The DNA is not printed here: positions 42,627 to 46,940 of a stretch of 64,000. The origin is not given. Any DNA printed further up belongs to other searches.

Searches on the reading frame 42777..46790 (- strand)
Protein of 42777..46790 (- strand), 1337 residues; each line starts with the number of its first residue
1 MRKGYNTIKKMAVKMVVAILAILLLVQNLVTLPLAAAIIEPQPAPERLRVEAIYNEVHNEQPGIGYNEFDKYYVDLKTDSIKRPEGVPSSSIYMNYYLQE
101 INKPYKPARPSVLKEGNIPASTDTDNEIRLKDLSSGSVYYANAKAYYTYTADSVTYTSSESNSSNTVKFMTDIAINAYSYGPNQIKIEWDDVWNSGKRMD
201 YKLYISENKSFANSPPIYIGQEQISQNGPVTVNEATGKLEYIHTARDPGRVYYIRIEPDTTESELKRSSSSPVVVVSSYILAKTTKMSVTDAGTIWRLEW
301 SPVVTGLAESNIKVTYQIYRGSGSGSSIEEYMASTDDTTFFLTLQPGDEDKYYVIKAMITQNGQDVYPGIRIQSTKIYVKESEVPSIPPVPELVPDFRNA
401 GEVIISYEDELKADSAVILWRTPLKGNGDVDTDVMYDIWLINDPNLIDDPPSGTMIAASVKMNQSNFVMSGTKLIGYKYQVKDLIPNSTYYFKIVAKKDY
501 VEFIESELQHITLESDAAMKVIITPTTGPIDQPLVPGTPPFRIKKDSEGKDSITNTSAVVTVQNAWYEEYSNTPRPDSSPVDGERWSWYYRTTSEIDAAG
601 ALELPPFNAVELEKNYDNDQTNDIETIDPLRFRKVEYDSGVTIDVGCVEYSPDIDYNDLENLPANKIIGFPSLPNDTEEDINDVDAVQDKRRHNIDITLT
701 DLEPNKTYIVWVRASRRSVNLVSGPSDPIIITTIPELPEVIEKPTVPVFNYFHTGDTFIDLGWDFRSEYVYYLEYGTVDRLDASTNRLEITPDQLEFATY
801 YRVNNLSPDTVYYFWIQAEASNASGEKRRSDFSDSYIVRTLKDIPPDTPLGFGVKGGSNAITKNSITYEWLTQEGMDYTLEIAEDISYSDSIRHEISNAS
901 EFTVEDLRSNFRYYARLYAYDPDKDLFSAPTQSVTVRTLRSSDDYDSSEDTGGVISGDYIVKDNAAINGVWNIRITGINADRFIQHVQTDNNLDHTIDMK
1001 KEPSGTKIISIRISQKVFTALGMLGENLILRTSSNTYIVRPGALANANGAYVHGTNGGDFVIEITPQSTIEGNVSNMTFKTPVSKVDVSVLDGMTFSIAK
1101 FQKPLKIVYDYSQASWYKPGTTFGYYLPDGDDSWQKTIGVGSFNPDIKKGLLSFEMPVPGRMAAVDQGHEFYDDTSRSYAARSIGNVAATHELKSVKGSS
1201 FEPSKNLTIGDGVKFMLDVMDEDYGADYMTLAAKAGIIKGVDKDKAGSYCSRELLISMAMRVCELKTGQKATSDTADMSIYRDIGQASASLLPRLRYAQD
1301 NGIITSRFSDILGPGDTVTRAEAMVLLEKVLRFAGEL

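Call 13: search_protein_families(library=ncbifam, proteins=[window:42777-46790:-], max_evalue=0.01)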
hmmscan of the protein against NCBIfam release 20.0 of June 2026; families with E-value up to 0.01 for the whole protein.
window:42777-46790:- (1337 aa): 0 families

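Call 50: search_protein_families(library=pfam, proteins=[window:42777-46790:-], max_evalue=0.00001)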
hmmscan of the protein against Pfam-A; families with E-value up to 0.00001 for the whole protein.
window:42777-46790:- (1337 aa): 2 families
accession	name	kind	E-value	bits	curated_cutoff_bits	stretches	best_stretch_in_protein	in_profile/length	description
PF00041.27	fn3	-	3.4e-16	59.6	25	0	771-826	32-76/84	Fibronectin type III domain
PF16656.11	Pur_ac_phosph_N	-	5.1e-08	33.8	30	0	412-499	11-83/93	Purple acid Phosphatase, N-terminal domain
